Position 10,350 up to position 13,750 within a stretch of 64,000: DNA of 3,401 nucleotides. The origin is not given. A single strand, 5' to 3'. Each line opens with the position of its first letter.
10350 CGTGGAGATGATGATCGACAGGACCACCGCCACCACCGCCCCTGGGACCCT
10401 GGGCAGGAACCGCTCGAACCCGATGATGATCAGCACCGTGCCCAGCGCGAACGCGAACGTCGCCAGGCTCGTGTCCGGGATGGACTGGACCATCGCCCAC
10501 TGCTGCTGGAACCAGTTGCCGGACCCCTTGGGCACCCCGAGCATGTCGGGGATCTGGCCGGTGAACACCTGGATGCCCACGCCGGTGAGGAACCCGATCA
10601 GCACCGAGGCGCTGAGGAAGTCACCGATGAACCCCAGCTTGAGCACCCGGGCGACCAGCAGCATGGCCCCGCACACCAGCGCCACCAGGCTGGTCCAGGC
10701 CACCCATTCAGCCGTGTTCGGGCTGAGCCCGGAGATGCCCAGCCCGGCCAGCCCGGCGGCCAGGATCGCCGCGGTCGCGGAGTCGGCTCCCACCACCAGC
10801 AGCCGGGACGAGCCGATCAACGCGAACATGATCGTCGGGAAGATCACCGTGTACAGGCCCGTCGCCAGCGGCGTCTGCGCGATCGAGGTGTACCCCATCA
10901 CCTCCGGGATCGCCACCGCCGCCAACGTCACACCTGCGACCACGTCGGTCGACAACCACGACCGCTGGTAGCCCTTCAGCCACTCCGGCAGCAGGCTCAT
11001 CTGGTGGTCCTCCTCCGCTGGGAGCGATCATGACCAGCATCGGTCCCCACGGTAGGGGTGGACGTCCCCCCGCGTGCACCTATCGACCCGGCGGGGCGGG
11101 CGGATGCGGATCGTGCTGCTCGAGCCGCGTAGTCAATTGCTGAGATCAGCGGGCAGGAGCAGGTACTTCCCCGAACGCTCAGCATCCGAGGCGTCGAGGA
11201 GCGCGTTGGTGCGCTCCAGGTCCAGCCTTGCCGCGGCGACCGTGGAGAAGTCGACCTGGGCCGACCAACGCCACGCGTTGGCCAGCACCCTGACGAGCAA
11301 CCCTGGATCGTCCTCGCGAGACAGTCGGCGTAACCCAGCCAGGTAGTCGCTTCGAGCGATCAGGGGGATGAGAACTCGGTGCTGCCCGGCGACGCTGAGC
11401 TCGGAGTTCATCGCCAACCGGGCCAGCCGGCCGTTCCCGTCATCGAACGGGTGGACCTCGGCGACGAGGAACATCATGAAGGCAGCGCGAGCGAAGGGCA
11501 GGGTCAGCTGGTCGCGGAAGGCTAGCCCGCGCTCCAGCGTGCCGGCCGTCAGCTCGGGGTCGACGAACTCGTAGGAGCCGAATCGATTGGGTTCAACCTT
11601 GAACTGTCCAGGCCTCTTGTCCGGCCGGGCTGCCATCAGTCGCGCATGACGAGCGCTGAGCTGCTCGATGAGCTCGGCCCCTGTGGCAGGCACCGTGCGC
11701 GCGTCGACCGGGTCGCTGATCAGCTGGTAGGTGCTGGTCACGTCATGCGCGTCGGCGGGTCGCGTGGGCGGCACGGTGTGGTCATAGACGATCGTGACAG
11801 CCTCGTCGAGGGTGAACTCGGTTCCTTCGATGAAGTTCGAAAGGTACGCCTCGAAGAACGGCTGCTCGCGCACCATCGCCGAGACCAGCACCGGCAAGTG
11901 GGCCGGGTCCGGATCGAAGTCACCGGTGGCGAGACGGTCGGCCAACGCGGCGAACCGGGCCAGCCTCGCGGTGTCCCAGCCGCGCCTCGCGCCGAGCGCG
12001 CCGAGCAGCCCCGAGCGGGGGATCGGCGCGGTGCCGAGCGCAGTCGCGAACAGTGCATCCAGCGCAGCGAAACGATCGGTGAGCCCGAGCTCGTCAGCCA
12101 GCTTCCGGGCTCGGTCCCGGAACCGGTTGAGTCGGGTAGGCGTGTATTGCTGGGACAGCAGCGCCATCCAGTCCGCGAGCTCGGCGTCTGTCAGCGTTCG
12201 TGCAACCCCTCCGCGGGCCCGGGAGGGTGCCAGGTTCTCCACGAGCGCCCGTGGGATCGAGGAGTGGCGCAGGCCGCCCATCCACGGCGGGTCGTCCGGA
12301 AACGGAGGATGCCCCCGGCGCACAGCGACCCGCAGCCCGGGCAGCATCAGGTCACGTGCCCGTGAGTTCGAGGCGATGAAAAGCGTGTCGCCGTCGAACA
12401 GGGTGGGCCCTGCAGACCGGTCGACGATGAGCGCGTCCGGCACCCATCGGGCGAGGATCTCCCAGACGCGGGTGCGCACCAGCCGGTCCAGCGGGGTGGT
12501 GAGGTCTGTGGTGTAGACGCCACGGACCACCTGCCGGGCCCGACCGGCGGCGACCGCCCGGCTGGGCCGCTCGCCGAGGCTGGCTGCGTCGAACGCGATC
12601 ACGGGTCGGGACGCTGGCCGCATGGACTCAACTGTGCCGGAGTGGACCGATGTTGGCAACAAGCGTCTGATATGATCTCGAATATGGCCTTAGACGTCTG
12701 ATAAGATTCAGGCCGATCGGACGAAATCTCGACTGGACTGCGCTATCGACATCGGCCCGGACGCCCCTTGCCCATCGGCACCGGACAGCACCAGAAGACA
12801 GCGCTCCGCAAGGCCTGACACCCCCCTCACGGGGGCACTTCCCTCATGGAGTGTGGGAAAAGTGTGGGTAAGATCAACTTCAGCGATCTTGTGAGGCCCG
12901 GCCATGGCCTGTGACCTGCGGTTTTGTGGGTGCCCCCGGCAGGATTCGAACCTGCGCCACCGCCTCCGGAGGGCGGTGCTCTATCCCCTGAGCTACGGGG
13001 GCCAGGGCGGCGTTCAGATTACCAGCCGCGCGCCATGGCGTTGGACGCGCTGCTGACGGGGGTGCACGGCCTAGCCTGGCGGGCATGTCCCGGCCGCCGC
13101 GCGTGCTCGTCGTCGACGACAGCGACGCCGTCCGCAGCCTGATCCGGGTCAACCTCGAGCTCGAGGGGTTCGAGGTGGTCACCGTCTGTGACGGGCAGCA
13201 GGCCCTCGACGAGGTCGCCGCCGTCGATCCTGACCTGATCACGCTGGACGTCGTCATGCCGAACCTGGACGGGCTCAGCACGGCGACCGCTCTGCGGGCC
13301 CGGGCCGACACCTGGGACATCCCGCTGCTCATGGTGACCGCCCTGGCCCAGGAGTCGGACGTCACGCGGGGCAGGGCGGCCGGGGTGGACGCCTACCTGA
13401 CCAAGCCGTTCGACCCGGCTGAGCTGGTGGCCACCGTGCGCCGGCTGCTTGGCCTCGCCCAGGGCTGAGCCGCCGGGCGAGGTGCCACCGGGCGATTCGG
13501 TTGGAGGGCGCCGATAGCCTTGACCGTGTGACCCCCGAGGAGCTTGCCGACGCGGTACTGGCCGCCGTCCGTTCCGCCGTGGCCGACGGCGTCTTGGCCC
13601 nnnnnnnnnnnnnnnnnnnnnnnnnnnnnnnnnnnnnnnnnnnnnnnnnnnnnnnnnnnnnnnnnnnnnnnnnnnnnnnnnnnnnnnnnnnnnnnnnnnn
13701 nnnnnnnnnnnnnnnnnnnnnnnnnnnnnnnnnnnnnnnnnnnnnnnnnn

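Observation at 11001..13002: Low-GC Fic (AMPylase) gene with AbiEi-like N-terminal domain inserted at the 3' side of tRNA-Arg(CCG)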

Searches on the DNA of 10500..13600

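Call 18: search_rna_families(source=window, start=10500, end=13600, threshold=evalue, max_evalue=1)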
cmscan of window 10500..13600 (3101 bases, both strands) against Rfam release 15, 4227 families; matches with E-value up to 1: 2.
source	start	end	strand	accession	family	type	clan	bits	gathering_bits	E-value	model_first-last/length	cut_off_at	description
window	12931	13002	-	RF00005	tRNA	Gene; tRNA;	CL00001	70.8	29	9.4e-15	1-71/71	no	tRNA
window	12930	13002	+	RF04354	Plastid-ycf2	Cis-reg;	-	34.9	65.7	7.7e-05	1-75/75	no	Plastid-ycf2 5UTR RNA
